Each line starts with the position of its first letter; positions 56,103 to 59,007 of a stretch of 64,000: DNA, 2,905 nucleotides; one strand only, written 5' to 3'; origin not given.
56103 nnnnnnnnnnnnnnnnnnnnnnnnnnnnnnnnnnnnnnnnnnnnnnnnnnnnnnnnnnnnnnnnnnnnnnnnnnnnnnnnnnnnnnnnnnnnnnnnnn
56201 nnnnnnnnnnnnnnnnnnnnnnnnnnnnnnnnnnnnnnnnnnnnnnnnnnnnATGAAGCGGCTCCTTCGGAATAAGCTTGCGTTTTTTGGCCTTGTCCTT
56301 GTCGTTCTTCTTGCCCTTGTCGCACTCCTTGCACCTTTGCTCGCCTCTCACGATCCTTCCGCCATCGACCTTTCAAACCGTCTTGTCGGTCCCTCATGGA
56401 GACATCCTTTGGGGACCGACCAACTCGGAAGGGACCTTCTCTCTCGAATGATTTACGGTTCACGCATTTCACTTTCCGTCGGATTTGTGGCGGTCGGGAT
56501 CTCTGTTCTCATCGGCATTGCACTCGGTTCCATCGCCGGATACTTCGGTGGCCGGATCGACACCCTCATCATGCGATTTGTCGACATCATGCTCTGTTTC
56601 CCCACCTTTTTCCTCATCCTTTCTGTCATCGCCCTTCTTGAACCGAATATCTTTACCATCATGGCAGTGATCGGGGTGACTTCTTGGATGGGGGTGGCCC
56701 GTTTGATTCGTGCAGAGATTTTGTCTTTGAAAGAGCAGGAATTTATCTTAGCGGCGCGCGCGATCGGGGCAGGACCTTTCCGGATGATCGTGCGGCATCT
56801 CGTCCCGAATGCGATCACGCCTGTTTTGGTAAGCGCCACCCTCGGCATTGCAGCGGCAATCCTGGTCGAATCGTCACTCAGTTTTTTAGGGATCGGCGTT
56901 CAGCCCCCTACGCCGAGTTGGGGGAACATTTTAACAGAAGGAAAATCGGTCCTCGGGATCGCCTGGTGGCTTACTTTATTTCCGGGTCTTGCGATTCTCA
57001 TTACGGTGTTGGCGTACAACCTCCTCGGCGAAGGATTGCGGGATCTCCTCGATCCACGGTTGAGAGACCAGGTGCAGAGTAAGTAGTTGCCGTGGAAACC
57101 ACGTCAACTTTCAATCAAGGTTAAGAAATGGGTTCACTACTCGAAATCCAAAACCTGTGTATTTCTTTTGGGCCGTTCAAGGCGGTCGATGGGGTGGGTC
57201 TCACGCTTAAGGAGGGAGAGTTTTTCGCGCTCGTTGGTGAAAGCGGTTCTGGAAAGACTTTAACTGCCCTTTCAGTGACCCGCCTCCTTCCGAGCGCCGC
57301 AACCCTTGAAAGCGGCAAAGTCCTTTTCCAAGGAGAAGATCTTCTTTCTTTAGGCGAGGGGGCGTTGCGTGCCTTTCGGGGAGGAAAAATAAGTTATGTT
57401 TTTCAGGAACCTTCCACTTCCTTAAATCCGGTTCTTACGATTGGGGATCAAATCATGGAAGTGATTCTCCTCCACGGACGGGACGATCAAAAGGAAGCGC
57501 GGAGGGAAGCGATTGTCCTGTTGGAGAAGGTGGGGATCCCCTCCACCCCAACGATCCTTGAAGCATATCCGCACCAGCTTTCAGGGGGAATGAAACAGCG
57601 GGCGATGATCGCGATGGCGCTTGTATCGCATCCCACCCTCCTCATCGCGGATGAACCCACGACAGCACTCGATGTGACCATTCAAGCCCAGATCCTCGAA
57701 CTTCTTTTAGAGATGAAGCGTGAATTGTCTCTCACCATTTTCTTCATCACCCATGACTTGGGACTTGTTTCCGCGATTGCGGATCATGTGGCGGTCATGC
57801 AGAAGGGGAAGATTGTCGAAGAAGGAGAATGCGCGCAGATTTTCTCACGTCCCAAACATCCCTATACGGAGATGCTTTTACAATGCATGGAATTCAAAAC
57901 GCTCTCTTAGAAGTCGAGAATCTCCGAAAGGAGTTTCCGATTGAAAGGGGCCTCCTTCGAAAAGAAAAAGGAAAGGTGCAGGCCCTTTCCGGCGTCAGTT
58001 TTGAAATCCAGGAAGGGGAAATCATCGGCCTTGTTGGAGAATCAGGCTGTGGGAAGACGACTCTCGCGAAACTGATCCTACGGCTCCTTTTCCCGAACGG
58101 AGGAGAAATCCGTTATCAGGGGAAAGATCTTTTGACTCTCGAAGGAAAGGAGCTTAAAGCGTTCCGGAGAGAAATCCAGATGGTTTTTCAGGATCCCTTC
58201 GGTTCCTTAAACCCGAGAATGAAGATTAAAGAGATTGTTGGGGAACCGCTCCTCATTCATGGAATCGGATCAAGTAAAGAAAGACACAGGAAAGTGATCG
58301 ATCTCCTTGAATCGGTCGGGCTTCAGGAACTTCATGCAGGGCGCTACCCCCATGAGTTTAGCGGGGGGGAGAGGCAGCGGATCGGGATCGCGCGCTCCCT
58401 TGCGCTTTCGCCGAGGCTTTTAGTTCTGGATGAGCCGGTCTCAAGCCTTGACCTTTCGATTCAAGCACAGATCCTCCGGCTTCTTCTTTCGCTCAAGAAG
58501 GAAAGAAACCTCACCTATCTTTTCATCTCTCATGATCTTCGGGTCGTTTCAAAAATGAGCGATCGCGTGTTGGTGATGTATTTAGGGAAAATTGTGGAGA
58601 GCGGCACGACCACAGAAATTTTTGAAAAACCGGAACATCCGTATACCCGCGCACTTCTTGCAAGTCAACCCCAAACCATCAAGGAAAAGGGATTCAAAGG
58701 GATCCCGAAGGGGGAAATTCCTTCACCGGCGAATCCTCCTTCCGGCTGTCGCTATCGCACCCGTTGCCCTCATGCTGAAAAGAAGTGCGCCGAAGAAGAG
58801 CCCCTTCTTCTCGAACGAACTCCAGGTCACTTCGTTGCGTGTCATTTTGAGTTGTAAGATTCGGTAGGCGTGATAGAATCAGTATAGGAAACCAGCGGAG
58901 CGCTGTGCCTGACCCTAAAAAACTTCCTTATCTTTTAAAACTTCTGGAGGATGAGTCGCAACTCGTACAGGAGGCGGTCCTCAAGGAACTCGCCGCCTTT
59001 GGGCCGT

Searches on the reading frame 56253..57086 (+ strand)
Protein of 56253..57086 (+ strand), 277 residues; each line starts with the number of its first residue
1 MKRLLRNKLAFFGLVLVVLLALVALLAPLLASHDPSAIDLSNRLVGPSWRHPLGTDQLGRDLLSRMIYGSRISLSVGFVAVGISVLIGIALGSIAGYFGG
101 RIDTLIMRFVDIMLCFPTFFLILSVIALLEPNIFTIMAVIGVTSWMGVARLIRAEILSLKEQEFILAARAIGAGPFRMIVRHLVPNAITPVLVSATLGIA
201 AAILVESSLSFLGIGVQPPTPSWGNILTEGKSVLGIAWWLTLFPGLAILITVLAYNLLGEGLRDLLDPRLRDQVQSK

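Call 8: search_protein_families(library=pfam, proteins=[window:56253-57086:+], max_evalue=0.1)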
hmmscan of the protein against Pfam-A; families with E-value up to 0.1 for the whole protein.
window:56253-57086:+ (277 aa): 3 families
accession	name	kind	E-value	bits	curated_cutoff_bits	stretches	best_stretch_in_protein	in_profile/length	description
PF00528.27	BPD_transp_1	-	1.8e-32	113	26.4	1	88-271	1-183/184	Binding-protein-dependent transport system inner membrane component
PF12911.12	OppC_N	-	9.1e-13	48.3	23.9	1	2-47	8-53/53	N-terminal TM domain of oligopeptide transport permease C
PF04276.17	DUF443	-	0.058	13.6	26.2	0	76-137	63-124/202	Protein of unknown function (DUF443)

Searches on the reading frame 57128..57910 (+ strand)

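Call 8: search_protein_families(library=pfam, proteins=[window:57128-57910:+], max_evalue=0.1)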
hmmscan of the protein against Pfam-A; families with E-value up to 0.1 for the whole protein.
window:57128-57910:+ (260 aa): 7 families
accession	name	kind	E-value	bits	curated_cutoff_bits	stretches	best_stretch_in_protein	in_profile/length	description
PF00005.33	ABC_tran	-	1.9e-28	100.2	25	1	21-179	2-137/137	ABC transporter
PF13304.12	AAA_21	-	3.1e-07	31.2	27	1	147-215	234-304/304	AAA domain, putative AbiEii toxin, Type IV TA system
PF08352.17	oligo_HPY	-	1.5e-06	28.9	27.1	1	230-254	1-25/65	Oligopeptide/dipeptide transporter, C-terminal region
PF02463.25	SMC_N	-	7.8e-05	22.6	40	1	30-225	24-213/220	RecF/RecN/SMC N terminal domain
PF13401.12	AAA_22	-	0.00078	20.2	27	1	31-196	6-107/130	AAA domain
PF13191.12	AAA_16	-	0.032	15.2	32.6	1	30-102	24-94/167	AAA ATPase domain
PF01078.27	Mg_chelatase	-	0.091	12.6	20.3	0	33-61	25-53/207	Magnesium chelatase, subunit ChlI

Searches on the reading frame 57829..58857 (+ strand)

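Call 8: search_protein_families(library=pfam, proteins=[window:57829-58857:+], max_evalue=0.1)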
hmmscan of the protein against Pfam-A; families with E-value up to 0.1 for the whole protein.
window:57829-58857:+ (342 aa): 22 families
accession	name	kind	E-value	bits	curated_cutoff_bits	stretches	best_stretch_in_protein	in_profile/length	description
PF00005.33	ABC_tran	-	1.1e-35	123.7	25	1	53-204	1-136/137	ABC transporter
PF08352.17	oligo_HPY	-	2.4e-18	66.7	27.1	1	256-320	1-65/65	Oligopeptide/dipeptide transporter, C-terminal region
PF13304.12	AAA_21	-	1.6e-08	35.4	27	1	172-240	233-303/304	AAA domain, putative AbiEii toxin, Type IV TA system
PF02463.25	SMC_N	-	0.00027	20.8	40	1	64-250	25-211/220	RecF/RecN/SMC N terminal domain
PF06872.16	EspG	-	0.0011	18.1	25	1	149-236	55-143/383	EspG protein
PF00931.28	NB-ARC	-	0.0012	18.6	23.5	1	52-85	7-40/248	NB-ARC domain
PF13401.12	AAA_22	-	0.0018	19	27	1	64-87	6-29/130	AAA domain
PF00158.32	Sigma54_activat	-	0.0025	17.9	20.2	0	177-241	78-139/168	Sigma-54 interaction domain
PF20720.3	nSTAND3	-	0.0046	17.1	27.2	1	62-126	16-77/155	Novel STAND NTPase 3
PF00004.35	AAA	-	0.0066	17.3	21.2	1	68-119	3-49/131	ATPase family associated with various cellular activities (AAA)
PF13555.12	AAA_29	-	0.012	15.7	27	1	55-96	14-54/61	P-loop containing region of AAA domain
PF03205.20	MobB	-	0.014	15.7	26.6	1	65-92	1-28/133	Molybdopterin guanine dinucleotide synthesis protein B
PF13238.12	AAA_18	-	0.019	15.9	29.4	1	66-154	1-88/128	AAA domain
PF00485.24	PRK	-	0.024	14.9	22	1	65-87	1-23/196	Phosphoribulokinase / Uridine kinase family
PF07728.20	AAA_5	-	0.025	15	22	1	68-87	4-23/139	AAA domain (dynein-related subfamily)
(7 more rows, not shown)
